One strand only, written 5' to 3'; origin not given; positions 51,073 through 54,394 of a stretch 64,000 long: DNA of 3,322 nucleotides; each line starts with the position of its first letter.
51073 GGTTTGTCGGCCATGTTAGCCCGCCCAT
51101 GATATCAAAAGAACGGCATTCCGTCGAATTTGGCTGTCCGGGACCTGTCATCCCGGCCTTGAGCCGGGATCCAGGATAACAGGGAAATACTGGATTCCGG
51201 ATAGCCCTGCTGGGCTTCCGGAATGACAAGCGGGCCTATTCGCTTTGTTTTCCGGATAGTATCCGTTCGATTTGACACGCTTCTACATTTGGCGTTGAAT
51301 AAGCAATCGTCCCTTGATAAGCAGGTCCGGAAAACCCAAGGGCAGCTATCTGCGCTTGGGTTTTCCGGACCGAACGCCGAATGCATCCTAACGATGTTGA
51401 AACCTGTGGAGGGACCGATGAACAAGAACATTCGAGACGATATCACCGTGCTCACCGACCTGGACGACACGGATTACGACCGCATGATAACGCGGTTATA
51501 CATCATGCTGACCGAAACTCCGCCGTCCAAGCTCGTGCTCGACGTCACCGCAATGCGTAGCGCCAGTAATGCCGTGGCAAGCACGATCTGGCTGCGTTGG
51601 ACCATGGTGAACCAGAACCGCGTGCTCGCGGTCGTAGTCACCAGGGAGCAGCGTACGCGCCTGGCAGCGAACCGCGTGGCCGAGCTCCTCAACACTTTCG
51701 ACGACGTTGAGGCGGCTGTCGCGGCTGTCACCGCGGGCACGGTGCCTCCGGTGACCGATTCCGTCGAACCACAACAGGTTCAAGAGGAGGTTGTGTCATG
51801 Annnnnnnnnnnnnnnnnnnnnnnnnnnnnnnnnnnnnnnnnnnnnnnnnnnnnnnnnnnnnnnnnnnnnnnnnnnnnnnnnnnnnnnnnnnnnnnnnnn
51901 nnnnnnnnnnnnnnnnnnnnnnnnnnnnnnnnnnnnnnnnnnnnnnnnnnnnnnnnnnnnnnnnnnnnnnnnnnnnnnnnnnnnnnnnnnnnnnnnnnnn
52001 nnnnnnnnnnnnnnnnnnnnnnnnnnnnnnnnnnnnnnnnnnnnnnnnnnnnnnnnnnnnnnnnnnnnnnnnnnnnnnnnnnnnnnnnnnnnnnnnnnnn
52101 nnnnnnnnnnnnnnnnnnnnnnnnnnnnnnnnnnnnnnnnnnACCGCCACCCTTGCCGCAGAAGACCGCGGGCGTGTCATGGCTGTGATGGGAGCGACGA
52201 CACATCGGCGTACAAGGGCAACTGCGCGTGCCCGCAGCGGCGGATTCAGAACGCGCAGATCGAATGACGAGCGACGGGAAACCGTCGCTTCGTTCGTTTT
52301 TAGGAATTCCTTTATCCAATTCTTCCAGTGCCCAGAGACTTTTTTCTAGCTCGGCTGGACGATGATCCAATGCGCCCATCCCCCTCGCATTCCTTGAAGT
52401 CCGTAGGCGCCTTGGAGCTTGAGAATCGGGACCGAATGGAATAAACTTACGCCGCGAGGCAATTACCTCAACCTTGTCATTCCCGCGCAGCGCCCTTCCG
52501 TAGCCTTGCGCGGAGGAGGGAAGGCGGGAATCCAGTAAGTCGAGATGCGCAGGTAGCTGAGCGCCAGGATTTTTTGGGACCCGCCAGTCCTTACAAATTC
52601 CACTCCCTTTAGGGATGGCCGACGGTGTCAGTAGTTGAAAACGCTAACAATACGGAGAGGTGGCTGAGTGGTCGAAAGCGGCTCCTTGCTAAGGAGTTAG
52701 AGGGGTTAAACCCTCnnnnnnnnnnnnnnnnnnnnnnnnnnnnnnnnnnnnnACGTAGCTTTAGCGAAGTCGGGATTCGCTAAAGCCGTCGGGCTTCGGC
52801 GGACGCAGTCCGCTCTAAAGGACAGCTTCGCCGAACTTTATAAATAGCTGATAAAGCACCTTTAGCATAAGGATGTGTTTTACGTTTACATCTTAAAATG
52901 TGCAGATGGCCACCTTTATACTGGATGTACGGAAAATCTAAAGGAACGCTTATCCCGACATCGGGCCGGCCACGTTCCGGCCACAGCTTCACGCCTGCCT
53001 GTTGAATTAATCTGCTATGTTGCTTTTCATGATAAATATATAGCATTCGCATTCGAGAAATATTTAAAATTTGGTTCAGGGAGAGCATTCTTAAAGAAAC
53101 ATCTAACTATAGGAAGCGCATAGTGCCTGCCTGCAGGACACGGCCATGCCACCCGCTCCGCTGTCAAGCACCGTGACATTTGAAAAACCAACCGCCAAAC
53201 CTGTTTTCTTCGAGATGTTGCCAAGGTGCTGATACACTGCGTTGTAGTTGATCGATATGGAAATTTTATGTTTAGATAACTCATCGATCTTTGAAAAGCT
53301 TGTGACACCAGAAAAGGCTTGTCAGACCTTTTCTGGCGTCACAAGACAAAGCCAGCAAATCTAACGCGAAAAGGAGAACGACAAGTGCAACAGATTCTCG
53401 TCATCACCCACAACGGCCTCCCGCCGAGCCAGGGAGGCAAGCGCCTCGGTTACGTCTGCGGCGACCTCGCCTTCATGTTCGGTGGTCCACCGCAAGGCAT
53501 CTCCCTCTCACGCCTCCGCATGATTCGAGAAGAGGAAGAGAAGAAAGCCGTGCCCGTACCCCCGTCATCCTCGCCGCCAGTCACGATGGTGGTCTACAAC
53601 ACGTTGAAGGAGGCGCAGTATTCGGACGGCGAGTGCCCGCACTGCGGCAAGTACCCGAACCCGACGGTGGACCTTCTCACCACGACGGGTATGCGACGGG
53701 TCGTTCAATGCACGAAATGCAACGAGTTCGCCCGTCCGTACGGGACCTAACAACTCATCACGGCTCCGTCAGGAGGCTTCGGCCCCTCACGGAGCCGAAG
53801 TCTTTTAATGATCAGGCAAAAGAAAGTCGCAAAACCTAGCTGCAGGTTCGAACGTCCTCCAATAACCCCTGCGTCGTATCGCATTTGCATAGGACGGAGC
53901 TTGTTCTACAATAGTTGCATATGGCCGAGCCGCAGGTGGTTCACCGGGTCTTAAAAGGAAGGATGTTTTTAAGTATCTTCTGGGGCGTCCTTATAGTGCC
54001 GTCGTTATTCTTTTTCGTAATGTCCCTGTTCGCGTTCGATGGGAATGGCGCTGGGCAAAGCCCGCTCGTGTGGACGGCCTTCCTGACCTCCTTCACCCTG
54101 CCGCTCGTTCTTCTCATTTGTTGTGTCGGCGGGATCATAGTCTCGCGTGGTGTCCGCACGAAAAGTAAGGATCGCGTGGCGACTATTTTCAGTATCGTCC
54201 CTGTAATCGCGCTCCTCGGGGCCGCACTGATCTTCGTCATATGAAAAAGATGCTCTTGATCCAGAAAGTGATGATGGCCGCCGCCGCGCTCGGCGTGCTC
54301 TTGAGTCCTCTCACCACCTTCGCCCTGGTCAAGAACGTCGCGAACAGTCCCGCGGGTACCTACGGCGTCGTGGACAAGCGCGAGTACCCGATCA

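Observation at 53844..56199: Secreted lipase-SCP2 fusion plus a small membrane protein bracketed by exact 18-bp direct repeats with a tRNA T-loop-like sequence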

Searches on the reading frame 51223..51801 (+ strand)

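Call 57: search_protein_families(library=pfam, proteins=[window:51223-51801:+], max_evalue=1)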
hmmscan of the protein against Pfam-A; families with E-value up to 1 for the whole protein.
window:51223-51801:+ (192 aa): 1 family
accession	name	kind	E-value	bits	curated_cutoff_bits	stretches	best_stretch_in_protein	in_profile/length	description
PF22650.2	At5g48480-like_C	-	0.058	14.2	27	1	156-174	4-22/50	Glyoxalase At5g48480-like C-terminal domain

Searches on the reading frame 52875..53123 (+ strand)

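Call 8: search_protein_families(library=pfam, proteins=[window:52875-53123:+], max_evalue=0.01)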
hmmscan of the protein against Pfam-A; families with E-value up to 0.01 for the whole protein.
window:52875-53123:+ (82 aa): 1 family
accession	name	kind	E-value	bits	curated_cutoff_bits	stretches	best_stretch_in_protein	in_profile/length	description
PF01541.30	GIY-YIG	-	2.6e-13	50.5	22.6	1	1-65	1-69/78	GIY-YIG catalytic domain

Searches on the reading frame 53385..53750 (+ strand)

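Call 8: search_protein_families(library=pfam, proteins=[window:53385-53750:+], max_evalue=0.01)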
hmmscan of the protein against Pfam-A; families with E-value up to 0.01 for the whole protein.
window:53385-53750:+ (121 aa): 1 family
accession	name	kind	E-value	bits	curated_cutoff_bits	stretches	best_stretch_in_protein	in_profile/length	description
PF12760.12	Zn_ribbon_IS1595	-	0.0088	16.4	25.4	0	74-113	10-44/46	Transposase zinc-ribbon domain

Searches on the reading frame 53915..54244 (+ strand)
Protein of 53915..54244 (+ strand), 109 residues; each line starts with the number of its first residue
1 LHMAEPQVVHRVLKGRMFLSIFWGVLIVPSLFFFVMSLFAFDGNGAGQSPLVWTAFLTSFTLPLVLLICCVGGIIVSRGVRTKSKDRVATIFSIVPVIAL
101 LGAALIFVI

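Call 8: search_protein_families(library=pfam, proteins=[window:53915-54244:+], max_evalue=0.01)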
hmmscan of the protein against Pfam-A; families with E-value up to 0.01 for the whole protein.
window:53915-54244:+ (109 aa): 0 families

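Call 80: list_cluster_members(proteins=[P0001, window:53921-54241:+, P0005, P0010])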
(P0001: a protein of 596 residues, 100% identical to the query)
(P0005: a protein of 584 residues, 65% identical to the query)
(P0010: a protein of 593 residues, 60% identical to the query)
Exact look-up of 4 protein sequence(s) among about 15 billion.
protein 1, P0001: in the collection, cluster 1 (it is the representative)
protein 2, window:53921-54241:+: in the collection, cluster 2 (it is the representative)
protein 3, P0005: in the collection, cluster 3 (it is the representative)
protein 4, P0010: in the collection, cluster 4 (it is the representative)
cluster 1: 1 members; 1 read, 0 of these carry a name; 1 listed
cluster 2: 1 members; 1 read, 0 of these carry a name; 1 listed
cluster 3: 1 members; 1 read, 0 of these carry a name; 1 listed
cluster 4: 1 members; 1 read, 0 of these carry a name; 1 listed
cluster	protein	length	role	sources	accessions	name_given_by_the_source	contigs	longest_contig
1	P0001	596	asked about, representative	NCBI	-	-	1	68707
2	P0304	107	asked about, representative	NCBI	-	-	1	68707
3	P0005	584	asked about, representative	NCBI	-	-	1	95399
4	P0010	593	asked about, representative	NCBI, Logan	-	-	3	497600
